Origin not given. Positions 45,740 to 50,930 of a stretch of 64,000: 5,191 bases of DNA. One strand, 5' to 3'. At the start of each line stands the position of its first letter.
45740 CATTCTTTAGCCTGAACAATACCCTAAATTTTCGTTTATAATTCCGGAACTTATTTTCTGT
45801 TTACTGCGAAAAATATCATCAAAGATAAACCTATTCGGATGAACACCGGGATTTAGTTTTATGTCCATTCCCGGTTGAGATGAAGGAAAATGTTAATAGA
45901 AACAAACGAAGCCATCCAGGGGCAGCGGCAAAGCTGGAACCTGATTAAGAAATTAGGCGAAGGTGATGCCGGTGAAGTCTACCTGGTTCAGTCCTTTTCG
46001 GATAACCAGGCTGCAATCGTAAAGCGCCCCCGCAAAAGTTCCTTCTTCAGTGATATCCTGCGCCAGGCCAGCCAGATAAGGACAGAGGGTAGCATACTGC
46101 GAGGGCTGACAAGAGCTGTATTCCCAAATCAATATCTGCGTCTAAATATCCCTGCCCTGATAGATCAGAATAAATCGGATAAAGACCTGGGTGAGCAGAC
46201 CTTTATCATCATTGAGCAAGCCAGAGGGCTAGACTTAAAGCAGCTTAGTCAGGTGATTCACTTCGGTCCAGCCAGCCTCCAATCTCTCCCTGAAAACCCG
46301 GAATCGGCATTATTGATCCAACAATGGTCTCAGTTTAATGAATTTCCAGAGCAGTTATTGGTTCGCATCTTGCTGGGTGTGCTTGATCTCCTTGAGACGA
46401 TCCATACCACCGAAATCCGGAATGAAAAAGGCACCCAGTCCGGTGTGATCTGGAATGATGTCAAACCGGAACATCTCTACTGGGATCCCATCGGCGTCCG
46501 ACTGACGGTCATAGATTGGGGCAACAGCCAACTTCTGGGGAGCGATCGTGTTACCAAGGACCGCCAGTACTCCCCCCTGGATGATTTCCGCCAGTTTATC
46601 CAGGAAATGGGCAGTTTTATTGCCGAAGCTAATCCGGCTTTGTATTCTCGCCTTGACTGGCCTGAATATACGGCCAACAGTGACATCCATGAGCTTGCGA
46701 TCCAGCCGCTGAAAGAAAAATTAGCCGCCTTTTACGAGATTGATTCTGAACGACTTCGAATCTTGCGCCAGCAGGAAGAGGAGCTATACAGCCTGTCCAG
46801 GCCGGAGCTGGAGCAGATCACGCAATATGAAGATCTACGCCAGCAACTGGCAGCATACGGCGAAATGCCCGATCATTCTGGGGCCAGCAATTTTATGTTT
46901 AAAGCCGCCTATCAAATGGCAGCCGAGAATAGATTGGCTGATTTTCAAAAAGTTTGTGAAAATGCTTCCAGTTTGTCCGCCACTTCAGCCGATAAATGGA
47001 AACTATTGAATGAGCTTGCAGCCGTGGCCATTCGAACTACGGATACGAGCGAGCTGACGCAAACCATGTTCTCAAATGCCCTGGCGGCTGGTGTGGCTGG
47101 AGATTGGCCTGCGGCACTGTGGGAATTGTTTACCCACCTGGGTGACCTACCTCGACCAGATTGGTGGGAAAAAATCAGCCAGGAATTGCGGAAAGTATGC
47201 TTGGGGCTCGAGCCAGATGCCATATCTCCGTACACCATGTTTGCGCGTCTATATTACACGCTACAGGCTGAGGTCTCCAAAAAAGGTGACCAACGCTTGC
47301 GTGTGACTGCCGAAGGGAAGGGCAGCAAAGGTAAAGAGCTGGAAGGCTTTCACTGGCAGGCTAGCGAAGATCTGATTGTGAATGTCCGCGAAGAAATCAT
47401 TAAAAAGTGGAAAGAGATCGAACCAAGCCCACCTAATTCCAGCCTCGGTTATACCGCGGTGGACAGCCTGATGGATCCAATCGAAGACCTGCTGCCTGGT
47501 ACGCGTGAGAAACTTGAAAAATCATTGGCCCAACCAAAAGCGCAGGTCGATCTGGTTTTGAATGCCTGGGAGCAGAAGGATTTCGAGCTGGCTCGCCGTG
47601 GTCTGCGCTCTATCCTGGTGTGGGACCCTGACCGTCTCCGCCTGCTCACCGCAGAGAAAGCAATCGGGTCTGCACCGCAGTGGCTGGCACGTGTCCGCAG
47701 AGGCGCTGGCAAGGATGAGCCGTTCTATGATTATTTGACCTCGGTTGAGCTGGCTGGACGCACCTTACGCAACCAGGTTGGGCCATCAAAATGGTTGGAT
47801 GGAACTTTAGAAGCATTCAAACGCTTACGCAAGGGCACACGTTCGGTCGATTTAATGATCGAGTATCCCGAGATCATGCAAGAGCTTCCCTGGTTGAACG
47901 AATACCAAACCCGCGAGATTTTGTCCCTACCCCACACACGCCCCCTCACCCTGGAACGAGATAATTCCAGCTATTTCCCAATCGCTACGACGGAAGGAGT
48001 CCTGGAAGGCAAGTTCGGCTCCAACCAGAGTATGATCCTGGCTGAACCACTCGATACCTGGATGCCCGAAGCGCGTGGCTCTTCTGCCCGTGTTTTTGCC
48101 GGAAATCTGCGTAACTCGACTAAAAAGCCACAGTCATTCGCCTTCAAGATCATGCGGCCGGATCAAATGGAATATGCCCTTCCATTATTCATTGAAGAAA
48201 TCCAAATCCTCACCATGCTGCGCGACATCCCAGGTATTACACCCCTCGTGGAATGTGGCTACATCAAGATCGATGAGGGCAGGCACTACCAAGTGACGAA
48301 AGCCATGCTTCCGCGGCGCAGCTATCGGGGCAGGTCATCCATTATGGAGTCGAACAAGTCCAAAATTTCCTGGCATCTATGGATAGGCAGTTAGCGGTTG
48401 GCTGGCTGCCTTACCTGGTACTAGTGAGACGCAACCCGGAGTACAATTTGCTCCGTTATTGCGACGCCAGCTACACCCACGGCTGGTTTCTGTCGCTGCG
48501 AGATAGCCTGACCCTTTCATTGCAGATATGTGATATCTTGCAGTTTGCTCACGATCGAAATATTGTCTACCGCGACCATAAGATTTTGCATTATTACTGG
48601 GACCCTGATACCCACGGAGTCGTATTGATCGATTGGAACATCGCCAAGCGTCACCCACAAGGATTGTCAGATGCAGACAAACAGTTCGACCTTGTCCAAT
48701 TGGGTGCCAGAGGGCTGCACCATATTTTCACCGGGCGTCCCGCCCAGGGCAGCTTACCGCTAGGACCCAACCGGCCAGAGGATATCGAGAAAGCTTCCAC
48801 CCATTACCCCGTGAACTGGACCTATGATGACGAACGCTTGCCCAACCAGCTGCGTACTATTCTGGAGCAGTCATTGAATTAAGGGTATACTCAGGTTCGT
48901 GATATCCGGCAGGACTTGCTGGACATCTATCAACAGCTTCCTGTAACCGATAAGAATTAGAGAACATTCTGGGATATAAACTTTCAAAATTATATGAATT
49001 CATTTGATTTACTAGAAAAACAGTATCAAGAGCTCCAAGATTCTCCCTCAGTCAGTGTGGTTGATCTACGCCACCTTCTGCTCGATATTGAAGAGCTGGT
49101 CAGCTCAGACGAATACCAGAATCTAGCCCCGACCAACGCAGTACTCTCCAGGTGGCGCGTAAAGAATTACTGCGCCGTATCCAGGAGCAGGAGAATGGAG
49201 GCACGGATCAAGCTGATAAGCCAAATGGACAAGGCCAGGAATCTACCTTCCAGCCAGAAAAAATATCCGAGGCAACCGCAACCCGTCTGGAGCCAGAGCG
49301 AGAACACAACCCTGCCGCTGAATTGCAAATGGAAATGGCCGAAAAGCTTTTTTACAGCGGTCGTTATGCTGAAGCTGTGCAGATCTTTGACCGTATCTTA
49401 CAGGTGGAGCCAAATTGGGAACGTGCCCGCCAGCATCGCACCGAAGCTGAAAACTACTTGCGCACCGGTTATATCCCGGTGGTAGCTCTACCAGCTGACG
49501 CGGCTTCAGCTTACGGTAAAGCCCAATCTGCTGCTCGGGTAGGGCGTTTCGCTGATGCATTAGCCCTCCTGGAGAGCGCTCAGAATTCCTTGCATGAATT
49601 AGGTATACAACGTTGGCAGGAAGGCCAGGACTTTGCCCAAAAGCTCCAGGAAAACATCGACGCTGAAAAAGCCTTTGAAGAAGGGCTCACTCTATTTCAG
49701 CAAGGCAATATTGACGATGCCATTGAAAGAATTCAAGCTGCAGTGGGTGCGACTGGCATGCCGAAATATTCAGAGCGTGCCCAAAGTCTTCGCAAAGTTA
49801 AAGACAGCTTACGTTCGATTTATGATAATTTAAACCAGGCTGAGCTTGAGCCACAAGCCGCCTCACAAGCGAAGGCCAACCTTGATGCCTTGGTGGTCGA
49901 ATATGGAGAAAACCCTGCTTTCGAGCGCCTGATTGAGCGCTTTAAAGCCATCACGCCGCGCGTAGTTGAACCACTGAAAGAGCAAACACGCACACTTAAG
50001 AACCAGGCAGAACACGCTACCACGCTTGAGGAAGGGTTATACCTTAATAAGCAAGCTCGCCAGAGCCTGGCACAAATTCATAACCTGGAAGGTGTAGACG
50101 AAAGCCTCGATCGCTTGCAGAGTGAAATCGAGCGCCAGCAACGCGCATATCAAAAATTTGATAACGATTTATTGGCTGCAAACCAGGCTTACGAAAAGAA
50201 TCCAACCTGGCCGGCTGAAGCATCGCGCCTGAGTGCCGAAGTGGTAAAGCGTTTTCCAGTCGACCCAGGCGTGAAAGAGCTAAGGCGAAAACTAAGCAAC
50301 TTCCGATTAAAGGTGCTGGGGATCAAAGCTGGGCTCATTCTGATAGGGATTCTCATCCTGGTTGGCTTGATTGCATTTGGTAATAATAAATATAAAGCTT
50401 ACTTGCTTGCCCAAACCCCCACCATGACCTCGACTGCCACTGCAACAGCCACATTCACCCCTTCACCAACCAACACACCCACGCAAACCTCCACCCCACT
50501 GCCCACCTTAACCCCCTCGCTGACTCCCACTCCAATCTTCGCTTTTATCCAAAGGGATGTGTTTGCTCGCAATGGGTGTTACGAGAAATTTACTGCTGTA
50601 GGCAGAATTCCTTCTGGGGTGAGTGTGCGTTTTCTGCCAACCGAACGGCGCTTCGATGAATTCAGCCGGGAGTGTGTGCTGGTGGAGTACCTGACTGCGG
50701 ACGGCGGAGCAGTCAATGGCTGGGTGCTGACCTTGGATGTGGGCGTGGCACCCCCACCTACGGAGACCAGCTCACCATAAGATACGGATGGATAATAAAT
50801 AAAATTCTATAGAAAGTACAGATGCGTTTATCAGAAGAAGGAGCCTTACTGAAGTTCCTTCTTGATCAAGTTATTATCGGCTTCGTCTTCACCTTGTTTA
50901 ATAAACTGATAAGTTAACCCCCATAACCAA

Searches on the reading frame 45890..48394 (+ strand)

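Call 46: search_protein_families(library=pfam, proteins=[window:45890-48394:+], max_evalue=0.0001)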
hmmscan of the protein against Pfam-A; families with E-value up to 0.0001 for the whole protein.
window:45890-48394:+ (834 aa): 1 family
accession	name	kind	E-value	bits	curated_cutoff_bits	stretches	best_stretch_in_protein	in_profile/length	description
PF00069.31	Pkinase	-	8.3e-06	25.8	31.7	0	17-223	2-155/263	Protein kinase domain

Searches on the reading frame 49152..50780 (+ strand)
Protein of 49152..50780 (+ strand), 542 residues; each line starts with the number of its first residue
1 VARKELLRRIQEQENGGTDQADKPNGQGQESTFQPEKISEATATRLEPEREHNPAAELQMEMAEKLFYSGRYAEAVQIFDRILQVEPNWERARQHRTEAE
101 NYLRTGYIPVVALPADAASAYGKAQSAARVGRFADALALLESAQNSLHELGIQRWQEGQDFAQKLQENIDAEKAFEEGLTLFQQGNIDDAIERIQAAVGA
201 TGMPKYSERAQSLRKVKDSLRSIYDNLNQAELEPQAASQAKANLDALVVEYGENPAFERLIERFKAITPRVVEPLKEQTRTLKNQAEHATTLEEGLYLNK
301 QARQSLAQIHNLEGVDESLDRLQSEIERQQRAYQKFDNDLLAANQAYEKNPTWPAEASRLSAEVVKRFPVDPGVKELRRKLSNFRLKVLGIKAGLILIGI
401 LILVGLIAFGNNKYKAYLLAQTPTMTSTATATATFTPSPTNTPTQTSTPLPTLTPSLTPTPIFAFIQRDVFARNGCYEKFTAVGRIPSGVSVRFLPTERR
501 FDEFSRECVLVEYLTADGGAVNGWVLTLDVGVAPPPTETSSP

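Call 46: search_protein_families(library=pfam, proteins=[window:49152-50780:+], max_evalue=0.0001)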
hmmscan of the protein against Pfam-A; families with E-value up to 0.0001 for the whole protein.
window:49152-50780:+ (542 aa): 4 families
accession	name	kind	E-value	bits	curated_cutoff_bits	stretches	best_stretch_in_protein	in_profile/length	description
PF07719.23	TPR_2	-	5.3e-07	29.7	27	0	56-88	1-33/34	Tetratricopeptide repeat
PF13432.12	TPR_16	-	8.7e-07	29.7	32.7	0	176-201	2-27/65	Tetratricopeptide repeat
PF14559.12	TPR_19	-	3.3e-05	24.6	25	0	54-93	23-62/68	Tetratricopeptide repeat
PF00515.34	TPR_1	-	9.2e-05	22.5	27.8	0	60-88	5-33/34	Tetratricopeptide repeat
